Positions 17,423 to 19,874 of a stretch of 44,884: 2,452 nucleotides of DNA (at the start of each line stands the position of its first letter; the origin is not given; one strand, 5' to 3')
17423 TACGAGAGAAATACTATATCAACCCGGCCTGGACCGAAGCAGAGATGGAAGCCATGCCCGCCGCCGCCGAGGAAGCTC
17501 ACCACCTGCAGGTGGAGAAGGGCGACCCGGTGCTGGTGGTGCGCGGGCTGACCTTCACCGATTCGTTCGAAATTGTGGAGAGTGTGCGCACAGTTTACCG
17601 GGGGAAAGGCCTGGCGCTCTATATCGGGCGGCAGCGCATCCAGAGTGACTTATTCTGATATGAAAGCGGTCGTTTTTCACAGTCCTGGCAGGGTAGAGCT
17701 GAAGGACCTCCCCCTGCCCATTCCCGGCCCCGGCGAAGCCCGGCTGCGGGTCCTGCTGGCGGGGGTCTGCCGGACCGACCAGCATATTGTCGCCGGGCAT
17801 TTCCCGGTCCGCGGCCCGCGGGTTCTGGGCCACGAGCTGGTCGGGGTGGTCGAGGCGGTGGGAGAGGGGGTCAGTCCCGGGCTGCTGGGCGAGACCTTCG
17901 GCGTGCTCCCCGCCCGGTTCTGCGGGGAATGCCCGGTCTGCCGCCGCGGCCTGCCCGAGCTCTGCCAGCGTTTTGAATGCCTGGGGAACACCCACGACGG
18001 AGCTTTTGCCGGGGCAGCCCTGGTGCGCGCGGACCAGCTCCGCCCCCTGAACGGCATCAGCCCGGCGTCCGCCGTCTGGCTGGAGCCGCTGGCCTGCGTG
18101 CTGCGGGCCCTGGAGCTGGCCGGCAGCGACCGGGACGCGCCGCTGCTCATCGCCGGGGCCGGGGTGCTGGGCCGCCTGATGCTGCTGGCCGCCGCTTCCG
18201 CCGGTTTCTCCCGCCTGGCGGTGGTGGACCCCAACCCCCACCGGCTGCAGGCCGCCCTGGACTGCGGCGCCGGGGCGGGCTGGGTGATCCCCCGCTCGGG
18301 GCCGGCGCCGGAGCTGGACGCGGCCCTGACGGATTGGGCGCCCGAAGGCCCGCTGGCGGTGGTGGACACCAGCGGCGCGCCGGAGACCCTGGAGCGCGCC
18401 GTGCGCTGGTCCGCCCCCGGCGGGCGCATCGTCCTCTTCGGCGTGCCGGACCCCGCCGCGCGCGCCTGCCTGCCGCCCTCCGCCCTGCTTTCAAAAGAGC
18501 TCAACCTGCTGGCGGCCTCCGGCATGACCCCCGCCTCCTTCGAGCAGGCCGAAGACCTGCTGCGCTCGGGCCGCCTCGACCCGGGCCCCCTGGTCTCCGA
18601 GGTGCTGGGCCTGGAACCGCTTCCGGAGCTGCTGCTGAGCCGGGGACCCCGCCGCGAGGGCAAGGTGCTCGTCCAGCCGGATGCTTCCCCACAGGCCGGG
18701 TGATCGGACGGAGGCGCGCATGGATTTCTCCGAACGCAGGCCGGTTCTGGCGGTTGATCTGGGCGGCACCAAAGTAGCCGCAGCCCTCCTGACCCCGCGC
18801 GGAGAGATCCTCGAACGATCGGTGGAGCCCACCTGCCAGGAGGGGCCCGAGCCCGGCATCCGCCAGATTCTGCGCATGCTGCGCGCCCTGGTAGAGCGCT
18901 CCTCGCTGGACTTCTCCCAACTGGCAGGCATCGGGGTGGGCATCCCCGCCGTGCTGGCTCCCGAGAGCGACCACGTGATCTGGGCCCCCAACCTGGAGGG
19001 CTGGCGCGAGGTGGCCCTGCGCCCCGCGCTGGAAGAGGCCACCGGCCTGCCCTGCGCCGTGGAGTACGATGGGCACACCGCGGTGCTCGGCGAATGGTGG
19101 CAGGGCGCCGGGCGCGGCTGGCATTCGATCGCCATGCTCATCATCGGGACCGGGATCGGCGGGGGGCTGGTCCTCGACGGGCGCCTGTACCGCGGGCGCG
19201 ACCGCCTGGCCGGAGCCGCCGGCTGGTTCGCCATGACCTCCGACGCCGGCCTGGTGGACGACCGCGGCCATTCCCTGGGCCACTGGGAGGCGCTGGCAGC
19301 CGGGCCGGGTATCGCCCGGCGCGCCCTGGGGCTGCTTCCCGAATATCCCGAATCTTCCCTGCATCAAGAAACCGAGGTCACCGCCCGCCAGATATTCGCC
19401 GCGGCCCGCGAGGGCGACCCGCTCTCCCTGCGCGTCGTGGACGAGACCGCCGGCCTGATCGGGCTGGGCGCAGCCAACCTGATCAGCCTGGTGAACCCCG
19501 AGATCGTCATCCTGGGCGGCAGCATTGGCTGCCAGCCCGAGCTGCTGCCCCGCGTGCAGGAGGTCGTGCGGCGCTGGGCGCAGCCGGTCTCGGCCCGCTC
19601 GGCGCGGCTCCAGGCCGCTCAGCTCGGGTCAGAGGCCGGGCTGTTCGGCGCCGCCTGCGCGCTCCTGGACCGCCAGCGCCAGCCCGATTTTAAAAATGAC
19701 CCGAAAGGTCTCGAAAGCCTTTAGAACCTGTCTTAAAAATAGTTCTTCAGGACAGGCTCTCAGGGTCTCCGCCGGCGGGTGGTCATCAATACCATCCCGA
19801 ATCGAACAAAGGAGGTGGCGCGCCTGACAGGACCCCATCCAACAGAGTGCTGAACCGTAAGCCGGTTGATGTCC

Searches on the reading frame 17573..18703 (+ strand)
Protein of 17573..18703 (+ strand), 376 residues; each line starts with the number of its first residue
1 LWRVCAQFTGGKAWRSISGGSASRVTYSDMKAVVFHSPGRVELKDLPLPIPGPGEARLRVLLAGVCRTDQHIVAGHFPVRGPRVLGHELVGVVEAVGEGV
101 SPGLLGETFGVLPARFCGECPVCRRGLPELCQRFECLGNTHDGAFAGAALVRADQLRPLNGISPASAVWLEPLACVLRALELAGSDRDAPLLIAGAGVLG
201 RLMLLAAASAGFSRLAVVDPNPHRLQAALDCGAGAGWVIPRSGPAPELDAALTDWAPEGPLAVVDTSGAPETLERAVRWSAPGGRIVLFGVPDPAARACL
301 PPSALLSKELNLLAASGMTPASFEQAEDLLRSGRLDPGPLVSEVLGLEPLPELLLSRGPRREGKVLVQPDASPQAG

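Call 62: search_protein_families(library=pfam, proteins=[window:17573-18703:+], max_evalue=0.00001)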
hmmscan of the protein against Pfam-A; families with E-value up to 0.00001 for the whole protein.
window:17573-18703:+ (376 aa): 2 families
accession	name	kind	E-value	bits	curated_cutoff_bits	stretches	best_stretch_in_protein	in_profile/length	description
PF08240.17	ADH_N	-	7.3e-20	71.6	23.5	1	52-159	1-102/104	Alcohol dehydrogenase GroES-like domain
PF00107.32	ADH_zinc_N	-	2.3e-16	60.4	31.8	1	199-330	2-127/129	Zinc-binding dehydrogenase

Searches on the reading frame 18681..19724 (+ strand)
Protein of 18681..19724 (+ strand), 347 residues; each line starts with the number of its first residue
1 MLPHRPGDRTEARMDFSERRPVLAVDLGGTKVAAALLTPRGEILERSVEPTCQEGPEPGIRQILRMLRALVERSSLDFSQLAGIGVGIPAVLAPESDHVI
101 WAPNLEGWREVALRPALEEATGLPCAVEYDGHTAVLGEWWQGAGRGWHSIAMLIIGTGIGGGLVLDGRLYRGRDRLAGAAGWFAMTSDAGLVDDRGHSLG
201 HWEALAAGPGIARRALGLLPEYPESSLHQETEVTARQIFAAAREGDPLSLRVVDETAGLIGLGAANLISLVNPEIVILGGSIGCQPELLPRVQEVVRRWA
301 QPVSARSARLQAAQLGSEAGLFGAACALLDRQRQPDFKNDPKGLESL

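Call 62: search_protein_families(library=pfam, proteins=[window:18681-19724:+], max_evalue=0.00001)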
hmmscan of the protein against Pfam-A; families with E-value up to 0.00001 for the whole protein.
window:18681-19724:+ (347 aa): 1 family
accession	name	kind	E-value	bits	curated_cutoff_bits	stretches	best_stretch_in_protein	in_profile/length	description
PF00480.26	ROK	-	5.4e-51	174.3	22.9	1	23-326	2-289/294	ROK family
